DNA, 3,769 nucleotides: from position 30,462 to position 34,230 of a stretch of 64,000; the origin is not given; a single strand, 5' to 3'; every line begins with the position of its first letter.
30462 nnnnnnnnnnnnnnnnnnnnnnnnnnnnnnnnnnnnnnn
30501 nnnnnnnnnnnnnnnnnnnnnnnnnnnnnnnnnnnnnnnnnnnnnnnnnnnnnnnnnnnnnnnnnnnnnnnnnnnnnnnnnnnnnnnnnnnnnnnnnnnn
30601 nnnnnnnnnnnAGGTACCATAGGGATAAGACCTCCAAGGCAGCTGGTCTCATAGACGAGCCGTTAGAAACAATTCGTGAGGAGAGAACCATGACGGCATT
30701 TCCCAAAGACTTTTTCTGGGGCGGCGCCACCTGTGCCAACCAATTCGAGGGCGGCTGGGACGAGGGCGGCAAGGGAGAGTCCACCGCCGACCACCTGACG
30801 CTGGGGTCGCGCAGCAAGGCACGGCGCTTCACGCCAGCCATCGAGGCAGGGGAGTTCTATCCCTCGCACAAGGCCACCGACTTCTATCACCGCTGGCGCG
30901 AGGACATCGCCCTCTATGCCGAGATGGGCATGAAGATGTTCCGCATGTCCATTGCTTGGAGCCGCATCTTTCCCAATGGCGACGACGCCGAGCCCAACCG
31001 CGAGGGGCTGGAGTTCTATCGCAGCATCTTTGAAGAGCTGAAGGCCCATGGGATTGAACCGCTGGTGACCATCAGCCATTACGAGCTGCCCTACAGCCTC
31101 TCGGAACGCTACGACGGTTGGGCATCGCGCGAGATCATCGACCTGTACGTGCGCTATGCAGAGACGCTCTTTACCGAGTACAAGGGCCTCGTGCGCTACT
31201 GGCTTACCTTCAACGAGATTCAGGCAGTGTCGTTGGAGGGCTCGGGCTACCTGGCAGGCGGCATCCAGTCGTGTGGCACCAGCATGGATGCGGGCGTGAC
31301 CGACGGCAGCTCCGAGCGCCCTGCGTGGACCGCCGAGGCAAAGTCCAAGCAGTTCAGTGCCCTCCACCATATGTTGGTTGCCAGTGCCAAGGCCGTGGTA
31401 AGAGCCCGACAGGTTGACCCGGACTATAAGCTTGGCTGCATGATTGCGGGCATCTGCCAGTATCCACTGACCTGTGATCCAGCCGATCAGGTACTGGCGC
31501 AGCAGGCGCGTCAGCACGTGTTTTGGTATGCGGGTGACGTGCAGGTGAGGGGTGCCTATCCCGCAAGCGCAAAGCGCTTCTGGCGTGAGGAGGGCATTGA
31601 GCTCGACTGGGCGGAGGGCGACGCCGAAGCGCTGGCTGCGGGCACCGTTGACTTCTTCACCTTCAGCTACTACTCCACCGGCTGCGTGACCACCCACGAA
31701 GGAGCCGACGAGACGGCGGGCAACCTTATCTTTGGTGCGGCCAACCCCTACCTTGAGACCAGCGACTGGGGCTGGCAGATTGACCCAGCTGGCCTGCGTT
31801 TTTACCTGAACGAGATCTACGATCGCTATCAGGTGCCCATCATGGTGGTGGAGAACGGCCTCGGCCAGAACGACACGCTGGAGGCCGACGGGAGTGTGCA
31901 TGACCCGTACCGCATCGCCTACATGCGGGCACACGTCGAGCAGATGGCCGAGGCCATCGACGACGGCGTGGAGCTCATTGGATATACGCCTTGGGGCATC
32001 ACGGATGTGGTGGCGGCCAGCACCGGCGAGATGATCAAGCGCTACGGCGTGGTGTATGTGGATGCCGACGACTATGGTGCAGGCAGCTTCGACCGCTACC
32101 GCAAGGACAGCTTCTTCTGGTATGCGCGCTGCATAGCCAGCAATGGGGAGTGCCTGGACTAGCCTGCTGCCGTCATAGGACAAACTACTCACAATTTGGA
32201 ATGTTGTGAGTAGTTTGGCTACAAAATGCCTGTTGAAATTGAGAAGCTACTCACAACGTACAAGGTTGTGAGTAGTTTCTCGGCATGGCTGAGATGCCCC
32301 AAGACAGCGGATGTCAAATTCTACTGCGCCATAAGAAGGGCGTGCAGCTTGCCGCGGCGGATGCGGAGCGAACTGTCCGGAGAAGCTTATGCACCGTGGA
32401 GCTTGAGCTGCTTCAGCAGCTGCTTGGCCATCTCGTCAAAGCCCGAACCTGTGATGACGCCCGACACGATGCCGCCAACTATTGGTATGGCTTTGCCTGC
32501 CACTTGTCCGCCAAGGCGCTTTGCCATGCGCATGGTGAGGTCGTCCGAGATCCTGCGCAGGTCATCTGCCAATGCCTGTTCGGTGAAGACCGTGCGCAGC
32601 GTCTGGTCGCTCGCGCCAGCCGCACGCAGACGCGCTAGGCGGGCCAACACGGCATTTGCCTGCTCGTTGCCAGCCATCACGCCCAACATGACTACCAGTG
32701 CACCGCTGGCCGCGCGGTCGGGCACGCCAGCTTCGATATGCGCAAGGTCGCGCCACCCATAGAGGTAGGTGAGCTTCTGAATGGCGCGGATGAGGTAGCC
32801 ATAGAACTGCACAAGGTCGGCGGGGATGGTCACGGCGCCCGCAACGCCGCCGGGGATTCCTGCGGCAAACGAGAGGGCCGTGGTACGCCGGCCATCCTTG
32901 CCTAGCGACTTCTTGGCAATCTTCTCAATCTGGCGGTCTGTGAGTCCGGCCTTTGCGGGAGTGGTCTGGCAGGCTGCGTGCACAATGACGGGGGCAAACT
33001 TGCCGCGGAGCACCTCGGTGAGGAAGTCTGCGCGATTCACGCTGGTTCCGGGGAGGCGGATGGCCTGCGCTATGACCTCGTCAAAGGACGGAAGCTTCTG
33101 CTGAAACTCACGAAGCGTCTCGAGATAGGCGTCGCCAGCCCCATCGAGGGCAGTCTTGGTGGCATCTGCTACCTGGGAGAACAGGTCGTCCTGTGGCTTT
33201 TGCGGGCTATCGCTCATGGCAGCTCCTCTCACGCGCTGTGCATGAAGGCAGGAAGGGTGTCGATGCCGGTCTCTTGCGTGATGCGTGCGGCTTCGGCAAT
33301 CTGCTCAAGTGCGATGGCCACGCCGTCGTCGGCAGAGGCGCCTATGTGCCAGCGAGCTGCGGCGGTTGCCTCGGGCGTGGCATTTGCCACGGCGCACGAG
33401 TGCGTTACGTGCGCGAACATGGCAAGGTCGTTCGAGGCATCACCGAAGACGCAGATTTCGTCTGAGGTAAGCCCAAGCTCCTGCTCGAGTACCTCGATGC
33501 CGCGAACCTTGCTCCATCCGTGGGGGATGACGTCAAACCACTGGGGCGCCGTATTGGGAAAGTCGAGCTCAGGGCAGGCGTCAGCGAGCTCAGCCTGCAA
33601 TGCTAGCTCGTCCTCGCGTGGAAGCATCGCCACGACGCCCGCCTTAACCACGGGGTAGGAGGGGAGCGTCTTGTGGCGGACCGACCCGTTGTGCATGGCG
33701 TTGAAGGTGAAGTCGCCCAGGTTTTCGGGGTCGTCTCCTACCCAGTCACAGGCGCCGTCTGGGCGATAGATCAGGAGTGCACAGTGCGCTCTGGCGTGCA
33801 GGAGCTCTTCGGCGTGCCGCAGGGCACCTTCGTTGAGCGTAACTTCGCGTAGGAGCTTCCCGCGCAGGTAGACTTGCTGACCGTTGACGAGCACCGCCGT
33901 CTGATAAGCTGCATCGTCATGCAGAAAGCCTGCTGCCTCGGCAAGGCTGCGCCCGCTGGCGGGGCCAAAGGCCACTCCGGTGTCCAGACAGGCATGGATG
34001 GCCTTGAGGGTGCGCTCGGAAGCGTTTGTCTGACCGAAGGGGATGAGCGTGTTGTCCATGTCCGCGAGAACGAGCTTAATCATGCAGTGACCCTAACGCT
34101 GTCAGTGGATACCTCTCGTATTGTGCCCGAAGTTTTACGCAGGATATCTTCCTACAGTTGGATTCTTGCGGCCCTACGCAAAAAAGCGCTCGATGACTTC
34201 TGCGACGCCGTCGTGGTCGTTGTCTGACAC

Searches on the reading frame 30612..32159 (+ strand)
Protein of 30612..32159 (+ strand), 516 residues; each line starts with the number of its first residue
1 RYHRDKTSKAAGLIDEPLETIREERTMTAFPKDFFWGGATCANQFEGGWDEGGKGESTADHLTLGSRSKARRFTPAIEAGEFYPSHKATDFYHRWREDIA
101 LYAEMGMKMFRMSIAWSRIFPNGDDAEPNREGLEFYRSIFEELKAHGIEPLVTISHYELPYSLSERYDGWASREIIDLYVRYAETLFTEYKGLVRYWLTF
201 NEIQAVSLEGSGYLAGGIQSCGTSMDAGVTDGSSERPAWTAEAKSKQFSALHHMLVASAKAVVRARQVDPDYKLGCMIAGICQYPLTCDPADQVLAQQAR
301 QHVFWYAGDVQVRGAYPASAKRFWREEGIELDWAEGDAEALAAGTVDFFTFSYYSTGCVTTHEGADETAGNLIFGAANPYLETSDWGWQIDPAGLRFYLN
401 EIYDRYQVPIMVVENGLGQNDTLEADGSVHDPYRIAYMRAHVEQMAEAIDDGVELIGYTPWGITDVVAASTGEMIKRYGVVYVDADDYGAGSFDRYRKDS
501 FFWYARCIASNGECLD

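Call 27: search_protein_families(library=ncbifam, max_evalue=0.00001, proteins=[window:30612-32159:+])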
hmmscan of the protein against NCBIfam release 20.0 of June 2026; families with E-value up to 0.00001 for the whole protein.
window:30612-32159:+ (516 aa): 8 families
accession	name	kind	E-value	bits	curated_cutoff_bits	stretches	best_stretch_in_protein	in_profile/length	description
NF007154.0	PRK09589.1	subfamily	6.8e-167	556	624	1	27-514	1-475/476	6-phospho-beta-glucosidase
NF007356.0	PRK09852.1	subfamily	2.6e-165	550.7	623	1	27-516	1-474/474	6-phospho-beta-glucosidase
NF007158.0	PRK09593.1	subfamily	2.2e-159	531.2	639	1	28-515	4-477/478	6-phospho-beta-glucosidase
NF011589.0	PRK15014.1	subfamily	4.9e-153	510.8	686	1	29-515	5-477/477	6-phospho-beta-glucosidase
TIGR03356.1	BGL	equivalog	1.6e-84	284.3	478.5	1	30-504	1-427/427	GH1 family beta-glucosidase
NF010036.0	PRK13511.1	subfamily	1.3e-75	254.8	610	1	27-506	2-461/469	6-phospho-beta-galactosidase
TIGR01233.1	lacG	equivalog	2e-61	208.3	561.2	1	29-506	3-464/472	6-phospho-beta-galactosidase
NF041004.1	Beta_gal_BgaS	equivalog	7.2e-30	103.9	475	1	128-486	123-446/479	beta-galactosidase BgaS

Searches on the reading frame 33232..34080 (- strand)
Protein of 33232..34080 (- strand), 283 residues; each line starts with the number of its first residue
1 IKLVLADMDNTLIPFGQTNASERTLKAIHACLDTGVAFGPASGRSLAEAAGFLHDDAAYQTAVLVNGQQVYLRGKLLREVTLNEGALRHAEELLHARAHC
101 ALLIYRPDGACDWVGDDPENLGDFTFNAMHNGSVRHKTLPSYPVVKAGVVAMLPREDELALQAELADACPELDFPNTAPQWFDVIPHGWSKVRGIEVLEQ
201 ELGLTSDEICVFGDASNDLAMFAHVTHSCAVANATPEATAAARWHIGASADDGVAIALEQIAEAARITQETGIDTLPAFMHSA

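Call 70: search_protein_families(library=pfam, max_evalue=0.001, proteins=[window:33232-34080:-])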
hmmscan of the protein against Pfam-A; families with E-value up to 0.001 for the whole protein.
window:33232-34080:- (283 aa): 3 families
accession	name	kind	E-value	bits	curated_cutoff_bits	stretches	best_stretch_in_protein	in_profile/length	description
PF08282.18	Hydrolase_3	-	1e-35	124.2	20.9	1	5-258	2-255/255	haloacid dehalogenase-like hydrolase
PF05116.19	S6PP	-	1.9e-12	47.7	20.3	1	180-241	155-221/247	Sucrose-6F-phosphate phosphohydrolase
PF00702.32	Hydrolase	-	3.8e-06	27.9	26.4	0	187-224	152-189/191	haloacid dehalogenase-like hydrolase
